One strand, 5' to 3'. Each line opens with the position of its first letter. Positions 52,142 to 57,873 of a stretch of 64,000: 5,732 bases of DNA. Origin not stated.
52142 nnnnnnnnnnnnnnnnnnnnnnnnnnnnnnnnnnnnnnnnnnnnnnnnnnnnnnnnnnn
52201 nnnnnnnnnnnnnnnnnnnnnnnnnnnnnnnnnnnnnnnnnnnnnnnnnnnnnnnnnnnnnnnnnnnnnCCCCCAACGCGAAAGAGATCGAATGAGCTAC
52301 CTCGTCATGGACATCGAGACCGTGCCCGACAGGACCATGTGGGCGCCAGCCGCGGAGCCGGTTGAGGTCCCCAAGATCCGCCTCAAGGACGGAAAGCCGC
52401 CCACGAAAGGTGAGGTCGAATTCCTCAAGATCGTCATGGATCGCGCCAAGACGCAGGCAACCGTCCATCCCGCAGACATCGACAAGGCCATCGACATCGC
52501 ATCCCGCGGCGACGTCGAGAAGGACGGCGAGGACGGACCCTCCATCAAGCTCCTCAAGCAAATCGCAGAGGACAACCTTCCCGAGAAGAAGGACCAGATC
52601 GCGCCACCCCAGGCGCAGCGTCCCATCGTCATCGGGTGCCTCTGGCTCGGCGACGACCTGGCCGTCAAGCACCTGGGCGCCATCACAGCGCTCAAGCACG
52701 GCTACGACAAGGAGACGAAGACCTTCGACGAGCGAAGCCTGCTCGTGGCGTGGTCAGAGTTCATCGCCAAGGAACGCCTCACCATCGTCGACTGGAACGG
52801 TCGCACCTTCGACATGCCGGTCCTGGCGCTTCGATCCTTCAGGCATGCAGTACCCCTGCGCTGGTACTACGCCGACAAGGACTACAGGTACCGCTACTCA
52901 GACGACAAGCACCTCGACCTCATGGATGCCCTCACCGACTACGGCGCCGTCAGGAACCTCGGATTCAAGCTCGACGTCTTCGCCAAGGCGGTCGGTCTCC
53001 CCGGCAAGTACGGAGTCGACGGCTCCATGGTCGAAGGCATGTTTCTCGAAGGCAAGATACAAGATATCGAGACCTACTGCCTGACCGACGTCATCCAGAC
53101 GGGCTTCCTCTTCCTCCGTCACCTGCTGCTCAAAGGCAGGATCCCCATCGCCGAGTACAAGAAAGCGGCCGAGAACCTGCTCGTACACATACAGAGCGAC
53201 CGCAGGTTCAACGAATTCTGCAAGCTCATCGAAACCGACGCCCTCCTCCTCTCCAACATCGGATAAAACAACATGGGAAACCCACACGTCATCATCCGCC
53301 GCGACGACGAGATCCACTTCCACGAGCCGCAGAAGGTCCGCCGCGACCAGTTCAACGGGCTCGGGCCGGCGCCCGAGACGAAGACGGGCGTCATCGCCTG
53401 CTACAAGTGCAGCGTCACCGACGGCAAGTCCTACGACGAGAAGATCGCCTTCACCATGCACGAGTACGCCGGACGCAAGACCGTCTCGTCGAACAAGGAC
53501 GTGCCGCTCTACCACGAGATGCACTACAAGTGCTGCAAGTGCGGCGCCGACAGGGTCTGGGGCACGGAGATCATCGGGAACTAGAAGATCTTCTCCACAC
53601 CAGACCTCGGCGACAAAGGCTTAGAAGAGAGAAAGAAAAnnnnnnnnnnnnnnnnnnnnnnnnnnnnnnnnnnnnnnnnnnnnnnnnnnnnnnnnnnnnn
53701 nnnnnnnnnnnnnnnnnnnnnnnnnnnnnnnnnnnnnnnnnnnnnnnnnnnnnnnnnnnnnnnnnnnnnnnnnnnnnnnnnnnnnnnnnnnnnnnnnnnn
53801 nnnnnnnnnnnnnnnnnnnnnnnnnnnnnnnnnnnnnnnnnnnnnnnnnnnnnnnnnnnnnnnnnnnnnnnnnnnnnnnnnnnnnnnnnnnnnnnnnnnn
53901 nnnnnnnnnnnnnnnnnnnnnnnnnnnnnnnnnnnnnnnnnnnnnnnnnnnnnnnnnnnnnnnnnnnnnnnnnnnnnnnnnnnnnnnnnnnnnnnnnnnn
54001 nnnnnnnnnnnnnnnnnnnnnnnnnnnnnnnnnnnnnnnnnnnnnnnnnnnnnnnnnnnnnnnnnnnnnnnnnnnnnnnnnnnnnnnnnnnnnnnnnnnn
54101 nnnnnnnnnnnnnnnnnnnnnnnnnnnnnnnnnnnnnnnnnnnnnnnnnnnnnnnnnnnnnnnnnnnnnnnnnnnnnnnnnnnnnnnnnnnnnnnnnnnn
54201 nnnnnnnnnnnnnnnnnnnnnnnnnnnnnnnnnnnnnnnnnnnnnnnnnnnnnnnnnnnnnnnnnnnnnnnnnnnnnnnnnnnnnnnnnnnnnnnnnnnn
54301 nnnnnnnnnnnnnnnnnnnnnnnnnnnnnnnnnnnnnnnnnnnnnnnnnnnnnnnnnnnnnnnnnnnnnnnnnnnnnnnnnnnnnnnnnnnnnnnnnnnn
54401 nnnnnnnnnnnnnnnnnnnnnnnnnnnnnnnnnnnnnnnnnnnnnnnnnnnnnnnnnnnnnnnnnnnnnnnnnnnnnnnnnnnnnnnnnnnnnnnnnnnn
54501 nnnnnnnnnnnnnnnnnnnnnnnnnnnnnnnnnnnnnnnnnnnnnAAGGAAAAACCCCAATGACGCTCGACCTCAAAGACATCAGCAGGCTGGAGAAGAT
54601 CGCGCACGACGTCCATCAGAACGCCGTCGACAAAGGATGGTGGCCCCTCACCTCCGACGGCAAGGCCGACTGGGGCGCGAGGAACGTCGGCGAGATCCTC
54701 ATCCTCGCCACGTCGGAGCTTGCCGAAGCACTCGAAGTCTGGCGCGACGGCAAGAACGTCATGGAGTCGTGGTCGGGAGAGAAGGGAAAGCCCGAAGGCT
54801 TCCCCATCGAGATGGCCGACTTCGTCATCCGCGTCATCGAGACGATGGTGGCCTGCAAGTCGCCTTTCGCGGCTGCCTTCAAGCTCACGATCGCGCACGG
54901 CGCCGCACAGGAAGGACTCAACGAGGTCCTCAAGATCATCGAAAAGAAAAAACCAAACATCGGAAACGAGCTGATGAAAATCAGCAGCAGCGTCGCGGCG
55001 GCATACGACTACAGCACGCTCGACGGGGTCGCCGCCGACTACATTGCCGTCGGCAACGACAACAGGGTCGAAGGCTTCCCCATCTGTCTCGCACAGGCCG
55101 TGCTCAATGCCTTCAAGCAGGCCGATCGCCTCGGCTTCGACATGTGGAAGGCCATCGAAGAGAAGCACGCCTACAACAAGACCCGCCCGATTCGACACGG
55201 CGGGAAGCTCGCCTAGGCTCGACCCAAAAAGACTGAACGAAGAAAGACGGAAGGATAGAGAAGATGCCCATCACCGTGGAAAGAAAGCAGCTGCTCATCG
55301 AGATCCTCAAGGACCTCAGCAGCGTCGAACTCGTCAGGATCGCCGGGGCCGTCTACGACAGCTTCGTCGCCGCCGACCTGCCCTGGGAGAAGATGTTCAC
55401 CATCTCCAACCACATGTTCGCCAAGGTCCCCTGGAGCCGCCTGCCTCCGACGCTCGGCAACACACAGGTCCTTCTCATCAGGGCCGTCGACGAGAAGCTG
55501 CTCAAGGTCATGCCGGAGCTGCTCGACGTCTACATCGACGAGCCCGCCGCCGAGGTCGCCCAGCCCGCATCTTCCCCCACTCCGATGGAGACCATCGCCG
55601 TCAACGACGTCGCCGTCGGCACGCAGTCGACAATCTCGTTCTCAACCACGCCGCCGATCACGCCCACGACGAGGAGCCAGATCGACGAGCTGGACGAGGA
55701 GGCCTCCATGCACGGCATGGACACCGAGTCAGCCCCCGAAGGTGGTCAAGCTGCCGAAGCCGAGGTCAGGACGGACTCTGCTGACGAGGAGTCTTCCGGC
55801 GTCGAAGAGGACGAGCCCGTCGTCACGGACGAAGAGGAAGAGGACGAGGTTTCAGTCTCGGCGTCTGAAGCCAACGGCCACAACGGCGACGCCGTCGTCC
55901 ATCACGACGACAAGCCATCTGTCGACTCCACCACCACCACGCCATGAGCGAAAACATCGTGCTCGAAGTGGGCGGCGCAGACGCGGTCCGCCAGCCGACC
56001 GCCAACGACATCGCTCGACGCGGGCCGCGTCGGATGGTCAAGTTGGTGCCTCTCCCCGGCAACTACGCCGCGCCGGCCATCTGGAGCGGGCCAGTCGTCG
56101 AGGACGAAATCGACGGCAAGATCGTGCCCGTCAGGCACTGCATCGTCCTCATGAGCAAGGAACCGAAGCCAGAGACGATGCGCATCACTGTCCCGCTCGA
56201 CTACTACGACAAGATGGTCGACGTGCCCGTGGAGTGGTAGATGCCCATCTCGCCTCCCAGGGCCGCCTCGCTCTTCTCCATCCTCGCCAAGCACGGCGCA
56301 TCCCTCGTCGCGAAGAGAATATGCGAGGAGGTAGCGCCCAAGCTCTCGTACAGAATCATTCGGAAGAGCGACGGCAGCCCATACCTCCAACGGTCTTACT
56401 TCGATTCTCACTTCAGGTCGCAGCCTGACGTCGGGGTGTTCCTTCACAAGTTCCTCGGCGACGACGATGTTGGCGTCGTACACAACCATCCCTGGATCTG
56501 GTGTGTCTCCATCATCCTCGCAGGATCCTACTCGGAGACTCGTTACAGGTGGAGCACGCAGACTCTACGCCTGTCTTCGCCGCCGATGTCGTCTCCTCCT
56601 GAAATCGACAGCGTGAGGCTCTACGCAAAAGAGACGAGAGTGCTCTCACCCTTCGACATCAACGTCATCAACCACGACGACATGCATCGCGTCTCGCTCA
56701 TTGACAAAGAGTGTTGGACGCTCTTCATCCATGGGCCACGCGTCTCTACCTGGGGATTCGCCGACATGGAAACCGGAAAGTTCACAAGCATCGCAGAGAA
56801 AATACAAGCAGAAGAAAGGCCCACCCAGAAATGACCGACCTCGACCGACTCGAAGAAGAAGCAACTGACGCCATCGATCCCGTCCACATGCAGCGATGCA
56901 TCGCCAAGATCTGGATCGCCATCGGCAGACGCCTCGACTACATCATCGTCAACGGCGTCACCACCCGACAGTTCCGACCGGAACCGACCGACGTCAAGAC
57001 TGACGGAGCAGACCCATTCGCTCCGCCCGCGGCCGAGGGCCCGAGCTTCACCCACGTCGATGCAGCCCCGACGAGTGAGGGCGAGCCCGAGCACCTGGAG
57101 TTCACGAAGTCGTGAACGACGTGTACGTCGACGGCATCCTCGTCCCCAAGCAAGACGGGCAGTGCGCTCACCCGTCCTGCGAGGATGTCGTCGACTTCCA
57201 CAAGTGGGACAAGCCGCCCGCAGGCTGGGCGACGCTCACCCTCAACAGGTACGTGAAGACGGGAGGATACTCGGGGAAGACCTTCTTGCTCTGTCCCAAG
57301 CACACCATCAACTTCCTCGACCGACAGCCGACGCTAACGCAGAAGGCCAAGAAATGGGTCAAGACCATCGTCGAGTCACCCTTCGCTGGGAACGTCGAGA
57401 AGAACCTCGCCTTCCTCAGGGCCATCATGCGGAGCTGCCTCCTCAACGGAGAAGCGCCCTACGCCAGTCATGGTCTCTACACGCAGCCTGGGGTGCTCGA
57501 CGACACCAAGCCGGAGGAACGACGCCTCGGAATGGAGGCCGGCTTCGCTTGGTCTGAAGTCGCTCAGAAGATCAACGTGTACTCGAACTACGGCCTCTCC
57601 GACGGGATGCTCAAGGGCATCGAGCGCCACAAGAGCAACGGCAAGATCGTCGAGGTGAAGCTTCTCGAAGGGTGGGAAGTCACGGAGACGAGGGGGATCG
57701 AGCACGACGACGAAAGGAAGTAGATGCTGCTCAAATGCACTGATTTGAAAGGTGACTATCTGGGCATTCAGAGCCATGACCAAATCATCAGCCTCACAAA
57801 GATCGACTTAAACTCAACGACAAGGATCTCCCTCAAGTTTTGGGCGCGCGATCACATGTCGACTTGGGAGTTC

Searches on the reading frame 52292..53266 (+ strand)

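Call 58: search_protein_families(library=pfam, proteins=[window:52292-53266:+], max_evalue=0.01)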
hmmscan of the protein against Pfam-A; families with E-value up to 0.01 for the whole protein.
window:52292-53266:+ (324 aa): 2 families
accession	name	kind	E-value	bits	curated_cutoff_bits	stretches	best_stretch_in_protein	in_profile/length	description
PF10108.15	DNA_pol_B_exo2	-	5e-41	141.1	24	1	107-304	7-200/213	Predicted 3'-5' exonuclease related to the exonuclease domain of PolB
PF13482.12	RNase_H_2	-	0.0016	18.9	22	1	147-250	44-130/165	RNase_H superfamily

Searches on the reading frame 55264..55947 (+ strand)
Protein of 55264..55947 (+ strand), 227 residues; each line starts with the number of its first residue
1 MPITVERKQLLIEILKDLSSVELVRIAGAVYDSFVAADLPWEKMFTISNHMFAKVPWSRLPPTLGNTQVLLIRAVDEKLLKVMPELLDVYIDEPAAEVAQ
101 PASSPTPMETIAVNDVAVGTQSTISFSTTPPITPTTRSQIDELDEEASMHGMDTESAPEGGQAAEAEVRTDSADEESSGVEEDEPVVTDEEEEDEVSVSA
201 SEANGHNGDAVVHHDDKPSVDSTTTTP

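Call 58: search_protein_families(library=pfam, proteins=[window:55264-55947:+], max_evalue=0.01)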
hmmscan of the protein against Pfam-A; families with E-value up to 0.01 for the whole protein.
window:55264-55947:+ (227 aa): 1 family
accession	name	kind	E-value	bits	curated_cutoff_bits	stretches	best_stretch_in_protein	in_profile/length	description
PF07117.17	DUF1373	-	0.0007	21.2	28.9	1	146-213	69-135/145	Protein of unknown function (DUF1373)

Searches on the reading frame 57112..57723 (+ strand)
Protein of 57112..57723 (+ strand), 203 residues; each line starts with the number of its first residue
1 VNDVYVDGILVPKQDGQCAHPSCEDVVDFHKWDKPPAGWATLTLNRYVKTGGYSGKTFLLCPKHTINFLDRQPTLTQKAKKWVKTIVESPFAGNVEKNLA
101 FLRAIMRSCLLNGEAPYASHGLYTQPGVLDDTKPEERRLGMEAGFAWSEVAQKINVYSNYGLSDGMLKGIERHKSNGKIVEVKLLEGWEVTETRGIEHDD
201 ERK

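Call 58: search_protein_families(library=pfam, proteins=[window:57112-57723:+], max_evalue=0.01)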
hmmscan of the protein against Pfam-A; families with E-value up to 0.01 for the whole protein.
window:57112-57723:+ (203 aa): 1 family
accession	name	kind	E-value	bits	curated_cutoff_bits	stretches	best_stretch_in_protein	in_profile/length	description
PF24963.1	DUF7768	-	5.7e-25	87.9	26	1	85-181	3-96/98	Domain of unknown function (DUF7768)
